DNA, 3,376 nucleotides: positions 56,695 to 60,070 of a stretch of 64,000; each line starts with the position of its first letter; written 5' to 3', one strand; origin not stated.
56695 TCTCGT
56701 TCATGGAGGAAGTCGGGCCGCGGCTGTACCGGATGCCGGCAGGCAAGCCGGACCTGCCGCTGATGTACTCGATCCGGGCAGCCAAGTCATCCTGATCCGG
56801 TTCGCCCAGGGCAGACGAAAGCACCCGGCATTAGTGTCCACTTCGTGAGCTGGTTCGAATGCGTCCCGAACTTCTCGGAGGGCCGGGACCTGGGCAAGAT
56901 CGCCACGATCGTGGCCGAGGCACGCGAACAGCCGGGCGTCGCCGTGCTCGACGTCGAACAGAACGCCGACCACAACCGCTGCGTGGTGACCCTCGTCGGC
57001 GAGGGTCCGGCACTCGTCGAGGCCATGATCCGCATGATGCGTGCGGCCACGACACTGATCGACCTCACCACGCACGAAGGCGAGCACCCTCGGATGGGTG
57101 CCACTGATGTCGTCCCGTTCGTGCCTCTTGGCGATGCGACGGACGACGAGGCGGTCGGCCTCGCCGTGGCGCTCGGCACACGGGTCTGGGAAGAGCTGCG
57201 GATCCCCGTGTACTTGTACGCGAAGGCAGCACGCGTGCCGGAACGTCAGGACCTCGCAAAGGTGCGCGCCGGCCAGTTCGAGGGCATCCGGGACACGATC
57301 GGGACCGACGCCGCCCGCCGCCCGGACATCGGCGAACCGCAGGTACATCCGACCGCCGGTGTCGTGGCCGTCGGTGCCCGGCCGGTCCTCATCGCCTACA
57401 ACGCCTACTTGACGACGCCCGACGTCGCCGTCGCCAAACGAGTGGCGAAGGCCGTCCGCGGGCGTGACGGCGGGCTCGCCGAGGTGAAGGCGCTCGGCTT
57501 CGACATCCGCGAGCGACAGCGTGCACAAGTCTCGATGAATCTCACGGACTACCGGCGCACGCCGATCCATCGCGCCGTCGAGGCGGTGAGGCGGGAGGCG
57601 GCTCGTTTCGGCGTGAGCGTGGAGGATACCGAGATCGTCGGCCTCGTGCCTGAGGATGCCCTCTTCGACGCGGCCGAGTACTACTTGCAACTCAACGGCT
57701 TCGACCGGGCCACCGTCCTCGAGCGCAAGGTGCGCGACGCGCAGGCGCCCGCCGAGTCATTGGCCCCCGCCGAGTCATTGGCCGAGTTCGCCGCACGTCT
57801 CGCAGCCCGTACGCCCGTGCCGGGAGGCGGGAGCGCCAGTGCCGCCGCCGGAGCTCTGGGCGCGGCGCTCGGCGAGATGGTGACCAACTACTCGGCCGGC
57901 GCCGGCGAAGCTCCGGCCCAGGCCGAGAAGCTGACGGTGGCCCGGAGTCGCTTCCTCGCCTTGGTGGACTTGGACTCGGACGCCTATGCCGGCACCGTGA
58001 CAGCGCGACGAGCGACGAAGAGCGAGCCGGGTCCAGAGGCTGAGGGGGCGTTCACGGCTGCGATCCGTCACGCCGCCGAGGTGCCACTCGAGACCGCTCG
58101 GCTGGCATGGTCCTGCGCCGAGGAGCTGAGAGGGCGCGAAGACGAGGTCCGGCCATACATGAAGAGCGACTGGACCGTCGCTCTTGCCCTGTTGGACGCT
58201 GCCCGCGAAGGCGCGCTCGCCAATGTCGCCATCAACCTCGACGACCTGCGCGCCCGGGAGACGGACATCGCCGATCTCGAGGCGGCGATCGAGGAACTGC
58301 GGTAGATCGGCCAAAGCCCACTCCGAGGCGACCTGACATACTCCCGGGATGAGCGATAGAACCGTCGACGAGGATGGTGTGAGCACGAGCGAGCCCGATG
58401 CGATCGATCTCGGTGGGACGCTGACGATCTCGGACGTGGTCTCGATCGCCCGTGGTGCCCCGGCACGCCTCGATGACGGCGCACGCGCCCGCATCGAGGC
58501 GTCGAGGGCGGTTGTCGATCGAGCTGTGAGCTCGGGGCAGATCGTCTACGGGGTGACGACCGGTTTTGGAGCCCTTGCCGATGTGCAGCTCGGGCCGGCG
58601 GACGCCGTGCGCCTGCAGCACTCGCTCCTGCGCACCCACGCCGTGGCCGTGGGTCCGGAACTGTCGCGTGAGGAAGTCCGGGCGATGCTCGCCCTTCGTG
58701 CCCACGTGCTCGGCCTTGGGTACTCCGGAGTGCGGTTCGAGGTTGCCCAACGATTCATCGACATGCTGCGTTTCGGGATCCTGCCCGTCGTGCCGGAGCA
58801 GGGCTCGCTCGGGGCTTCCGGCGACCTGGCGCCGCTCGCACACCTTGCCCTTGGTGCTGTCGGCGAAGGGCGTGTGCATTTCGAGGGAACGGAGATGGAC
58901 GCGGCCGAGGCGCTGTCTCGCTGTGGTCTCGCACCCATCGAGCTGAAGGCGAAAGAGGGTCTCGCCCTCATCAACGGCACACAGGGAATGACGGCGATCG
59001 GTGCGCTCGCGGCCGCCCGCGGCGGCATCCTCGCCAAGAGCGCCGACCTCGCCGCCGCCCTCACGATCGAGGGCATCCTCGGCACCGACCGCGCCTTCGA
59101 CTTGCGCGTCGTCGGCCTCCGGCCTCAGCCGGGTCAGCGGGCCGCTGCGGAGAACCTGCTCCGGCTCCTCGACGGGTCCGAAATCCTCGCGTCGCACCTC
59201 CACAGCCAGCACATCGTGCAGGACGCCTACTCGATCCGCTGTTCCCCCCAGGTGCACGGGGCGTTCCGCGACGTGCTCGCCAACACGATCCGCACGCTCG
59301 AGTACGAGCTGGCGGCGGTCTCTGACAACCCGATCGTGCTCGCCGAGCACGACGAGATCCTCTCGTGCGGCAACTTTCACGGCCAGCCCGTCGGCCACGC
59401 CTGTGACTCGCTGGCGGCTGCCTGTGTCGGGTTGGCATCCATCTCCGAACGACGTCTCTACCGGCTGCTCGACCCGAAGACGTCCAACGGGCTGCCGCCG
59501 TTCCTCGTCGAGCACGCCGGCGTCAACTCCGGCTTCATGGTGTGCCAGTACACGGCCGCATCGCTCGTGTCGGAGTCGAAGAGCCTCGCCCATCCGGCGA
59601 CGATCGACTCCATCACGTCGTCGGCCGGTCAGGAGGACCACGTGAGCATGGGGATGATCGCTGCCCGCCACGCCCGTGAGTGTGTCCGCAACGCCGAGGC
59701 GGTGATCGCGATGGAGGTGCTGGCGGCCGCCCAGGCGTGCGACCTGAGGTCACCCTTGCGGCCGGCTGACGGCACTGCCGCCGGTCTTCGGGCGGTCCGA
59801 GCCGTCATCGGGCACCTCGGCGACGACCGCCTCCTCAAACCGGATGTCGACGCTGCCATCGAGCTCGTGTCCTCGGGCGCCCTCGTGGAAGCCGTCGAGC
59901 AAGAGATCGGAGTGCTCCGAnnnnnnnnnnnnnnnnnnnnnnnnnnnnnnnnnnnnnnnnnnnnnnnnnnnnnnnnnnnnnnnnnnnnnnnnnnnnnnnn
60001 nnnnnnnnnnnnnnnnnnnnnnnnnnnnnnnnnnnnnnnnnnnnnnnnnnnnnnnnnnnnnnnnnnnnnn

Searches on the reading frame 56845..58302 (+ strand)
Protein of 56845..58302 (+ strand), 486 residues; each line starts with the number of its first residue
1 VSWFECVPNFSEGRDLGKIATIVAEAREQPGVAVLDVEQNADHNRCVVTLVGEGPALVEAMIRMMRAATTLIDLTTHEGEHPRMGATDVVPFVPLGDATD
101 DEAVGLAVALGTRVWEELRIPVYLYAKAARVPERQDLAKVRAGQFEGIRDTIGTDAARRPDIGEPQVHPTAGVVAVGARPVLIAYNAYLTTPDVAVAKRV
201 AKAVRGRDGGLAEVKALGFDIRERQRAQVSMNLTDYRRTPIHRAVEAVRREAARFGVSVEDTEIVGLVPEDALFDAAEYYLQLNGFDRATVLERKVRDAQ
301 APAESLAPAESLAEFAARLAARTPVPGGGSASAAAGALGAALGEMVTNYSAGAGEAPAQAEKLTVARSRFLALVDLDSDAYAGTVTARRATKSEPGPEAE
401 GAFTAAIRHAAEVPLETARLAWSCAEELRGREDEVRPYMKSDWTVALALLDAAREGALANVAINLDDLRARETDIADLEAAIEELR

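Call 64: search_protein_families(library=pfam, proteins=[window:56845-58302:+], max_evalue=0.00001)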
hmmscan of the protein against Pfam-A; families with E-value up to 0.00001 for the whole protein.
window:56845-58302:+ (486 aa): 3 families
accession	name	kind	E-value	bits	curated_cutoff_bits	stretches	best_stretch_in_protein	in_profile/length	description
PF07837.17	FTCD_N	-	4.4e-67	225.7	27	1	4-179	2-176/176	Formiminotransferase domain, N-terminal subdomain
PF04961.17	FTCD_C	-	6.7e-33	114.4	24.5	1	311-472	1-171/182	Formiminotransferase-cyclodeaminase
PF02971.19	FTCD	-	5.3e-28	98.2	24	1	182-283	2-109/145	Formiminotransferase domain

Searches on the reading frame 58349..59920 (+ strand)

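Call 64: search_protein_families(library=pfam, proteins=[window:58349-59920:+], max_evalue=0.00001)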
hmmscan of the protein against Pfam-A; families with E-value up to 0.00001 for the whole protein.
window:58349-59920:+ (524 aa): 1 family
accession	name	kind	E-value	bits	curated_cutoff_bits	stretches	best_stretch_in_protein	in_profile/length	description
PF00221.24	Lyase_aromatic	-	3.7e-181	603.3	27.3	1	25-484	1-465/466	Aromatic amino acid lyase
